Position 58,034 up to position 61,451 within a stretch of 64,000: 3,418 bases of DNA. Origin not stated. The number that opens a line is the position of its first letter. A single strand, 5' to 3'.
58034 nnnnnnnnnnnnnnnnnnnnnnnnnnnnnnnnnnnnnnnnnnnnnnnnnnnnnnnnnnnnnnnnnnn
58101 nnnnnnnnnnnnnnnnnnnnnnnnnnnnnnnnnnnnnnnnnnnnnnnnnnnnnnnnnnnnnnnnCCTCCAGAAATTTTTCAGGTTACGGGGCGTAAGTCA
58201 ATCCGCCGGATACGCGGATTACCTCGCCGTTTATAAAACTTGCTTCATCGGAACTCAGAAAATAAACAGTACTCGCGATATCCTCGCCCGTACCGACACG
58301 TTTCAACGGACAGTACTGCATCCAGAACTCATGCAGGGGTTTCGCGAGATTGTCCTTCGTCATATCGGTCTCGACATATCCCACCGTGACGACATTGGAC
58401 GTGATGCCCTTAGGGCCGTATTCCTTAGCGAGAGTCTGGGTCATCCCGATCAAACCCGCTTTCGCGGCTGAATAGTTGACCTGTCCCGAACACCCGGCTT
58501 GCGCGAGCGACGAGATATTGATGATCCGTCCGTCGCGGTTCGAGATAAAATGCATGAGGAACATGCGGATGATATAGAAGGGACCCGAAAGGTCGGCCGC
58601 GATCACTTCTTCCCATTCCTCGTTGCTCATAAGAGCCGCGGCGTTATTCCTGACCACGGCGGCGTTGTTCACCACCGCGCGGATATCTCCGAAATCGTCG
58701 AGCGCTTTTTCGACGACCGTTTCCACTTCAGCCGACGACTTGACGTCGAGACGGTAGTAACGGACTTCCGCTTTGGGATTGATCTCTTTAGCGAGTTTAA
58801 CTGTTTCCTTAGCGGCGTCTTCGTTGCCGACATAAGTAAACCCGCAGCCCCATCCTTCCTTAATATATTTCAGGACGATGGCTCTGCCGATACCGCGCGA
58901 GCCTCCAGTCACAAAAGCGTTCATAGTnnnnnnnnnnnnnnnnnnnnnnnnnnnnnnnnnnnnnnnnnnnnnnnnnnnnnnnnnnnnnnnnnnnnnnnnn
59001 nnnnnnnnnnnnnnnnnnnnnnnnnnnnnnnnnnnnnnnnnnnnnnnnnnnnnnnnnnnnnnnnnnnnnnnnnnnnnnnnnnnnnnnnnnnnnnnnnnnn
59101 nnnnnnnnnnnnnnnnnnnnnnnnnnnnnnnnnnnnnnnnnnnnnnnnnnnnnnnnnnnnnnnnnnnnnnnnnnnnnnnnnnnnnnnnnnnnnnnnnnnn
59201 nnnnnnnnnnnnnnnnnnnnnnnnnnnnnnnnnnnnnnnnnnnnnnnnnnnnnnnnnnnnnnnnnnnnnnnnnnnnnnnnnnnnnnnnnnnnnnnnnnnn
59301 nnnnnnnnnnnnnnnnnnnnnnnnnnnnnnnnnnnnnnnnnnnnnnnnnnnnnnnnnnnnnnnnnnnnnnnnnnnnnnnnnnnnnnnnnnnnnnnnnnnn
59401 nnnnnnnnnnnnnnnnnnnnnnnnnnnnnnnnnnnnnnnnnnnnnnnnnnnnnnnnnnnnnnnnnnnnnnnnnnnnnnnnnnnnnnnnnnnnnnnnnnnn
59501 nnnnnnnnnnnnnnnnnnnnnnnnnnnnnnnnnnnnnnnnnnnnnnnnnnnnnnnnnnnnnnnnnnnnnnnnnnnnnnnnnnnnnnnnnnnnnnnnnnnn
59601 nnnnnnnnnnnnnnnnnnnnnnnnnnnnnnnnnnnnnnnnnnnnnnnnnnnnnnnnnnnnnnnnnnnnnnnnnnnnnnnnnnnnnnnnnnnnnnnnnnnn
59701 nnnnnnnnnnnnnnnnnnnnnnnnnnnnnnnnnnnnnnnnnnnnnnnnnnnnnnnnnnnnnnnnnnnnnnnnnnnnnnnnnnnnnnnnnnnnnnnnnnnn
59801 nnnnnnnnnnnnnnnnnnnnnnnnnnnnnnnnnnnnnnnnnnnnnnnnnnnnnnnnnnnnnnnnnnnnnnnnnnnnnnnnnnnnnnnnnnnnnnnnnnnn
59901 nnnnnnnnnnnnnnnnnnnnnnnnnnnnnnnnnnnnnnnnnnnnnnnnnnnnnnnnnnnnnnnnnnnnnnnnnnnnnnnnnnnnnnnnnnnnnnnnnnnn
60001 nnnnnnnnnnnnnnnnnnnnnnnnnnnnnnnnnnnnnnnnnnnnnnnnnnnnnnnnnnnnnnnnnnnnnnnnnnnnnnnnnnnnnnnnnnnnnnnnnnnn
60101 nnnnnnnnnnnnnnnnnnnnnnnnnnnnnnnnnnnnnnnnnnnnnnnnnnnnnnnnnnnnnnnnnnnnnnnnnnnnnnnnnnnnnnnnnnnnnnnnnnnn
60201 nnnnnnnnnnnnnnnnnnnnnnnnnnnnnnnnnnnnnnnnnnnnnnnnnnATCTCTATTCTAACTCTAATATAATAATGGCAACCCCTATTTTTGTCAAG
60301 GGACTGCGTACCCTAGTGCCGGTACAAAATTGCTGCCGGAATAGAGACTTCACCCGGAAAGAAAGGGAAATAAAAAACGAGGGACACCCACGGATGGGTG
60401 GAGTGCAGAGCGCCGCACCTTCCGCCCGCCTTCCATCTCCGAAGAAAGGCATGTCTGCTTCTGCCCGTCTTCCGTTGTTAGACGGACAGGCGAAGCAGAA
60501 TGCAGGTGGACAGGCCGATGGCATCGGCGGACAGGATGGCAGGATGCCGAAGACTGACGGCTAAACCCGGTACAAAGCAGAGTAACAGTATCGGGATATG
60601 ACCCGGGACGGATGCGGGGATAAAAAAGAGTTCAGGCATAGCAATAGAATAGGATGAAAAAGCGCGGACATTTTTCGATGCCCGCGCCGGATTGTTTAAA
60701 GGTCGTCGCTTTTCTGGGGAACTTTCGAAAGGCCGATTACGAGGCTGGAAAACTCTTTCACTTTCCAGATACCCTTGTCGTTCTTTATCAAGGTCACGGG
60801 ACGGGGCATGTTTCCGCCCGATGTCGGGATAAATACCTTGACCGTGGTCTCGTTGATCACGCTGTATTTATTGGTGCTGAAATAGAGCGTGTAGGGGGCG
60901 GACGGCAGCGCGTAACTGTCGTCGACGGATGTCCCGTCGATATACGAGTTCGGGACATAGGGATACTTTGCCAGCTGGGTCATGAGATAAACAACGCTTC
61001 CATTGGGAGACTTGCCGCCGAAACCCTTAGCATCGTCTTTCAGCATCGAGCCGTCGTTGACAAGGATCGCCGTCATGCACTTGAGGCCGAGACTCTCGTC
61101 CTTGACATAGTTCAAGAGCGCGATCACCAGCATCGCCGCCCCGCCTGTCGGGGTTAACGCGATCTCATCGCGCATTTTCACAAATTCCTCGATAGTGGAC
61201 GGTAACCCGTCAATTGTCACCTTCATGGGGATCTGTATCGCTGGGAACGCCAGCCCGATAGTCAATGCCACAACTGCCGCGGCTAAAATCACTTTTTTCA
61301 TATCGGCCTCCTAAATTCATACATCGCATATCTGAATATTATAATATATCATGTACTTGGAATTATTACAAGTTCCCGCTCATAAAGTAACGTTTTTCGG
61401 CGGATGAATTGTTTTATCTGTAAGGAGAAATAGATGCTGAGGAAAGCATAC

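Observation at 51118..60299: Stand-alone type II FAS/PKS-like operon coupling an HMG-synthase beta-branching cassette to an ACP-linked alpha-oxoamine synthase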

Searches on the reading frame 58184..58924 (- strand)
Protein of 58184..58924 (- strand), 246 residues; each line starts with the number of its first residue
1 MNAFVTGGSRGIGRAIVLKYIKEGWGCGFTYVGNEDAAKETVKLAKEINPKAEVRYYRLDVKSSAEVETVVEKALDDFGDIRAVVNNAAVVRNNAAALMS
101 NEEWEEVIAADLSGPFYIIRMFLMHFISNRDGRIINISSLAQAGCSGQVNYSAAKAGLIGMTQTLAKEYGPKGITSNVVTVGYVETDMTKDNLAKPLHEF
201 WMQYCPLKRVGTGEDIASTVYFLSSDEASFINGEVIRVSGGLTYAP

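Call 3: search_protein_families(library=pfam, proteins=[window:58184-58924:-])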
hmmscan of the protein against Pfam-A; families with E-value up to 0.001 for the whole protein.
window:58184-58924:- (246 aa): 4 families
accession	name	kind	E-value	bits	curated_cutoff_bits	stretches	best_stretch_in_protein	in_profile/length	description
PF13561.12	adh_short_C2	-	2e-55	188.4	27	1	10-243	6-236/236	Enoyl-(Acyl carrier protein) reductase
PF00106.31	adh_short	-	1.6e-47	161.9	26.6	1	3-192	3-190/195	short chain dehydrogenase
PF08659.16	KR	-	1.2e-16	61.6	22.6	1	4-164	4-162/180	KR domain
PF01370.27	Epimerase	-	0.00096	19.1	20.9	0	4-148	2-124/240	NAD dependent epimerase/dehydratase family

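Call 4: search_protein_families(library=ncbifam, proteins=[window:58184-58924:-])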
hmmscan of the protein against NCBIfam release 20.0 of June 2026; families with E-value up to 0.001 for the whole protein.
window:58184-58924:- (246 aa): 227 families (the best 25 are shown)
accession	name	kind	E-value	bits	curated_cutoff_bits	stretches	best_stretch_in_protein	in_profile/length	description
TIGR01830.1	3oxo_ACP_reduc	equivalog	3.8e-70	236.3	297.75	1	3-242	1-238/239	3-oxoacyl-[acyl-carrier-protein] reductase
NF004197.0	PRK05653.1-1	equivalog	1.5e-64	218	332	1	3-244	10-248/249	3-oxoacyl-ACP reductase FabG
NF004198.0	PRK05653.1-3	equivalog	3.7e-64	216.5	296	1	2-242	9-246/248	3-oxoacyl-ACP reductase FabG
NF053542.1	FlxB_rubin_SDR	equivalog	4.4e-61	206.7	340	1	3-242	3-239/239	flexirubin biosynthesis SDR family reductase FlxB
NF009466.0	PRK12826.1-2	subfamily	6.7e-61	205.9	222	1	2-243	5-245/248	3-oxoacyl-ACP reductase FabG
TIGR01829.1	AcAcCoA_reduct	subfamily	2e-58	197.9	302.1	1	3-243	3-241/242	acetoacetyl-CoA reductase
NF009464.0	PRK12824.1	subfamily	2.8e-58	197.5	269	1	3-242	5-242/245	3-oxoacyl-ACP reductase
NF004200.0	PRK05653.1-5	equivalog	5e-57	193.2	273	1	2-242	4-241/242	3-oxoacyl-ACP reductase FabG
NF004199.0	PRK05653.1-4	equivalog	6.4e-53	179.9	301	1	2-243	7-246/247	3-oxoacyl-ACP reductase FabG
TIGR01831.1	fabG_rel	equivalog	1.5e-50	171.8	338.85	1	4-242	2-238/239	3-ketoacyl-ACP reductase FabG2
NF005559.1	PRK07231.1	subfamily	2e-50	171.6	215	1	3-243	7-248/249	glucose 1-dehydrogenase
NF047420.2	EF_P_mod_YmfI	equivalog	2.2e-50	171.6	238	1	3-242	2-235/236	elongation factor P 5-aminopentanone reductase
NF040605.2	mycolic_FabG1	exception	6.7e-47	160.3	420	1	4-243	5-230/233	3-oxoacyl-ACP reductase FabG1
NF005469.0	PRK07063.1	equivalog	1.6e-45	155.7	306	1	2-243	9-255/260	SDR family oxidoreductase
NF006072.0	PRK08217.1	subfamily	5.5e-45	154.1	298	1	4-242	9-251/253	3-ketoacyl-(acyl-carrier-protein) reductase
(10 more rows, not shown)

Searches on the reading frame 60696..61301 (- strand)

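Call 5: search_protein_families(library=pfam, proteins=[window:60696-61301:-], max_evalue=0.01)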
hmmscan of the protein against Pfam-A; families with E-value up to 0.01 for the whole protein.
window:60696-61301:- (201 aa): 1 family
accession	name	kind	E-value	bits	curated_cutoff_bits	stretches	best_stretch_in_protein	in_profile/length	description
PF22043.2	DUF6935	-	5.5e-32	111.4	27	1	32-190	2-153/158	Domain of unknown function (DUF6935)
